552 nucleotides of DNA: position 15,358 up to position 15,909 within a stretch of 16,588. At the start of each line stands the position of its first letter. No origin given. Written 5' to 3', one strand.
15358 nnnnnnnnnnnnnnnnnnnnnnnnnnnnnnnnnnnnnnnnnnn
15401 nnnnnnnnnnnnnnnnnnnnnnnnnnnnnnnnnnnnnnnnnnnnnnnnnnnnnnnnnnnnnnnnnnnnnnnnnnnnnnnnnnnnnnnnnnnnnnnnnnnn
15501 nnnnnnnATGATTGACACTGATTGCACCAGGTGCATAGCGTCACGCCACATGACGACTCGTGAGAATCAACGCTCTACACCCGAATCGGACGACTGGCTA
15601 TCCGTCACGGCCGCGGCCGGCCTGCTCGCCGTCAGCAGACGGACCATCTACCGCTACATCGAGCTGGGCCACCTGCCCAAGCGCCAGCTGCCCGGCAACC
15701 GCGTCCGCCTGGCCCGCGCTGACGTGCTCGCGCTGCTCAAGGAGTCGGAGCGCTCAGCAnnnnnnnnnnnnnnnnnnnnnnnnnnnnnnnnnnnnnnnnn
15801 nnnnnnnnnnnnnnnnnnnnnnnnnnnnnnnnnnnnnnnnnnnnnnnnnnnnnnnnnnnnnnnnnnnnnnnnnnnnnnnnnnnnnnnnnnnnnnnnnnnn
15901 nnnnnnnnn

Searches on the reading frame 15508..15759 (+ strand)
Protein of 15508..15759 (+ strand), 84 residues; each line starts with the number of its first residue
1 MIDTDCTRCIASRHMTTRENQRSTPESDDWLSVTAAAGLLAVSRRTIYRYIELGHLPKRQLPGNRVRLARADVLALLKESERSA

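Call 16: search_protein_families(library=pfam, proteins=[window:15508-15759:+], max_evalue=0.01)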
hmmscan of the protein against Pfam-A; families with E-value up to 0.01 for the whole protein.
window:15508-15759:+ (84 aa): 6 families
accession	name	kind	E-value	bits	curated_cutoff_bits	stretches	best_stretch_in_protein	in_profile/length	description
PF12728.13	HTH_17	-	1.4e-11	44.9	27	1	30-79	1-49/51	Helix-turn-helix domain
PF00376.29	MerR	-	0.00033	20.8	28.2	1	36-67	5-36/38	MerR family regulatory protein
PF13551.12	HTH_29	-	0.00046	20.7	28.1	1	29-53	11-35/64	Winged helix-turn helix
PF13309.12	HTH_22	-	0.0028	18.1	29.6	1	32-51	43-62/63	HTH domain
PF08279.18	HTH_11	-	0.0029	17.9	25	1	38-52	23-37/55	HTH domain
PF13384.12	HTH_23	-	0.0058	16.9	24.6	1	31-52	18-39/50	Homeodomain-like domain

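Call 33: search_protein_families(library=phrogs, proteins=[window:15508-15759:+], max_evalue=0.001)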
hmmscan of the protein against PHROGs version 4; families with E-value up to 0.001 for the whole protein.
window:15508-15759:+ (84 aa): 7 families
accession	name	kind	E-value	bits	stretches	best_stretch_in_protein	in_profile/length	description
phrog_66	-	integration and excision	5.1e-09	37.3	1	12-80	75-143/412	excisionase and transcriptional regulator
phrog_10045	-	DNA, RNA and nucleotide metabolism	2.8e-05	24.9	1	19-78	9-68/74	HTH DNA binding protein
phrog_15534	-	DNA, RNA and nucleotide metabolism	4.3e-05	25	1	27-80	40-91/93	HTH DNA binding protein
phrog_12527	-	integration and excision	7e-05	23.9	1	31-59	30-58/130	excisionase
phrog_2907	-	integration and excision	0.00012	23.5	1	28-81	4-61/117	excisionase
phrog_1840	-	integration and excision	0.00037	21.9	1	32-82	8-58/90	excisionase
phrog_2474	-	transcription regulation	0.00038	21.3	1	13-72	31-90/118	MerR-like transcriptional regulator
